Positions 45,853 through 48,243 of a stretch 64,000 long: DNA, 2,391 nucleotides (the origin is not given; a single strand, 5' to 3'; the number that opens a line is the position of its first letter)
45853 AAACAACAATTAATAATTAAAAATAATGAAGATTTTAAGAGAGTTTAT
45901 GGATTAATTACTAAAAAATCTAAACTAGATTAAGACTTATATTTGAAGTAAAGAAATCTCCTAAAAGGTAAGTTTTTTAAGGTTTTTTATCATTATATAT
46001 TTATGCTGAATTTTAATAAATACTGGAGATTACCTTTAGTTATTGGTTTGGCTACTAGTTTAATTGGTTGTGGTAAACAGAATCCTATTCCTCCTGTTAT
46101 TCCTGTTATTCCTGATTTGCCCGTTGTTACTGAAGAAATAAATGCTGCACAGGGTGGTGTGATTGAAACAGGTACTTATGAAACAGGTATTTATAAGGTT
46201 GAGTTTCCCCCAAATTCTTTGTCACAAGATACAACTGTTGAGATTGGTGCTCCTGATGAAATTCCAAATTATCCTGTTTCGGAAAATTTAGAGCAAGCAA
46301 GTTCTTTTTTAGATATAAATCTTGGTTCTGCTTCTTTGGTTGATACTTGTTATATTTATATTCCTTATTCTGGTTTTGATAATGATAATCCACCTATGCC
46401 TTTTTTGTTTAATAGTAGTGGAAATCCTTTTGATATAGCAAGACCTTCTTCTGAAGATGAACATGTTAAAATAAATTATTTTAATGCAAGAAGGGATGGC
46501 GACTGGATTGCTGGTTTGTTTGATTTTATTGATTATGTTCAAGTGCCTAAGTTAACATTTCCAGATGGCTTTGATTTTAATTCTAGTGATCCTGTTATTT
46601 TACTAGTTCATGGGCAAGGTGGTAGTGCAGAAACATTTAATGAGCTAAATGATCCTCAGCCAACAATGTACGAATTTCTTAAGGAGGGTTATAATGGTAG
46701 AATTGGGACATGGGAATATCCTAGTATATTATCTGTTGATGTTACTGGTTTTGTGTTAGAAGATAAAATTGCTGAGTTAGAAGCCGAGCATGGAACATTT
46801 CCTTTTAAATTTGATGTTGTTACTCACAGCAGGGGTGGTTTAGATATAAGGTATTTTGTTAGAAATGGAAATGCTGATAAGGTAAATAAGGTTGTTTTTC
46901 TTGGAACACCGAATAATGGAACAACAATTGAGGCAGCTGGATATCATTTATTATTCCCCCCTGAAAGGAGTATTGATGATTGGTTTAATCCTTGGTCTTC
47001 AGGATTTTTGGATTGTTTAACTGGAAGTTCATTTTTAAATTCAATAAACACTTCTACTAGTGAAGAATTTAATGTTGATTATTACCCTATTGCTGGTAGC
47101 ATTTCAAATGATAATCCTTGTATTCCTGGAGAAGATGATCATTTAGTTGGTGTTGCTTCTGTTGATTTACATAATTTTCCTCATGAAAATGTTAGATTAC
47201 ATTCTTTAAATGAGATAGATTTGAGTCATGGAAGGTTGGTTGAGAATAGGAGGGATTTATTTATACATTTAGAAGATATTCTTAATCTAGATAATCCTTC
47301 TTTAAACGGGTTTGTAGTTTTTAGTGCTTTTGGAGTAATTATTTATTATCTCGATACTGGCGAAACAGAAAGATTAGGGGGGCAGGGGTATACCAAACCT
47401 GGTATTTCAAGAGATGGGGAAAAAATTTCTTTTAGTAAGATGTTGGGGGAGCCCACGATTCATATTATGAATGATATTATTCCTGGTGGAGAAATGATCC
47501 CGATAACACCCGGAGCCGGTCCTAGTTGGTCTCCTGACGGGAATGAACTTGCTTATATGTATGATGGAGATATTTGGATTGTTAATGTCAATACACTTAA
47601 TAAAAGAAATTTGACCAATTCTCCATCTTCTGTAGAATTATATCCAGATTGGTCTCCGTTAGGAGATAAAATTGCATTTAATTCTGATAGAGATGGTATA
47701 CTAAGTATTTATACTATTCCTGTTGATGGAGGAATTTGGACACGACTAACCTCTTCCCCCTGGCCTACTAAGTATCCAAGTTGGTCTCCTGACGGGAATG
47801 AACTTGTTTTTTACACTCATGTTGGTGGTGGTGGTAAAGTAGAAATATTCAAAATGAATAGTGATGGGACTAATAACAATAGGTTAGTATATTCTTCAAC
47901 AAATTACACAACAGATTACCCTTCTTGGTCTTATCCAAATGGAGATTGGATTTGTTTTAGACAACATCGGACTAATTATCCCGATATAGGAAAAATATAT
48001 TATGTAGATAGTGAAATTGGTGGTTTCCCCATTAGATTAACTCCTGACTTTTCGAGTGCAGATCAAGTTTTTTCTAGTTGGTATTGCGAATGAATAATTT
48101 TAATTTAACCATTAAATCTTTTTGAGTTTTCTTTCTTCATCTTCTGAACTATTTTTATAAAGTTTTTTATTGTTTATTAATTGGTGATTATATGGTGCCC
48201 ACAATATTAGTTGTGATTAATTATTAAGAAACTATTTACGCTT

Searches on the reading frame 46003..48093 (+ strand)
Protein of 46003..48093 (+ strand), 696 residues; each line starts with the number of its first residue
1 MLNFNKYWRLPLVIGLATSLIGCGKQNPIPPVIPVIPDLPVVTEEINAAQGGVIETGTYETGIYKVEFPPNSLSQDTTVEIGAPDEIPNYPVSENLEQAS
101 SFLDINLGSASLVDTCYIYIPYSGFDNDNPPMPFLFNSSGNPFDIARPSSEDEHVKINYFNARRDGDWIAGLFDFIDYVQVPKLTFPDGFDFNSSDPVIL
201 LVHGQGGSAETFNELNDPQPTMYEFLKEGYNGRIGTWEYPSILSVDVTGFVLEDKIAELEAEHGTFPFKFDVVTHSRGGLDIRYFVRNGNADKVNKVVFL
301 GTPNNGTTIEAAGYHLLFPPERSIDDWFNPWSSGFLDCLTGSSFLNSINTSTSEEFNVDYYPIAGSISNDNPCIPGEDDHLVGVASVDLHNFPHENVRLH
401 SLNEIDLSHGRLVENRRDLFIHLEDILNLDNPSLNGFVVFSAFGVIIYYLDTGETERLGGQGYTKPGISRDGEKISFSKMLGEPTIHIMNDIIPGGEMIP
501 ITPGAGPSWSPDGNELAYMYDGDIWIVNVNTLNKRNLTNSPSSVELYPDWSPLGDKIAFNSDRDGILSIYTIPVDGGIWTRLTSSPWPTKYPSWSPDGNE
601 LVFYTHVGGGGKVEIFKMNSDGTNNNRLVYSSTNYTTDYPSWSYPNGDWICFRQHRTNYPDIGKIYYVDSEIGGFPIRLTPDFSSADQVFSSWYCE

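Call 54: search_protein_families(library=pfam, proteins=[window:46003-48093:+], max_evalue=0.01)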
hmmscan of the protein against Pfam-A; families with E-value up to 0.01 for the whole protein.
window:46003-48093:+ (696 aa): 5 families
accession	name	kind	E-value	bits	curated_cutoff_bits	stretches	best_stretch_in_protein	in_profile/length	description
PF24096.1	DUF7379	-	3e-11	44.1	33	1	199-309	1-117/191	Domain of unknown function (DUF7379)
PF07676.18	PD40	-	5.7e-09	36.1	20.9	1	580-616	2-37/38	WD40-like Beta Propeller Repeat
PF00930.27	DPPIV_N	-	9.8e-08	31.5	22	1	506-541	47-82/354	Dipeptidyl peptidase IV (DPP IV) N-terminal region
PF06028.17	DUF915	-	0.00025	20.9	22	1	269-313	104-152/255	Alpha/beta hydrolase of unknown function (DUF915)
PF02089.21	Palm_thioest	-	0.0013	19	26.8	1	258-308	64-114/254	Palmitoyl protein thioesterase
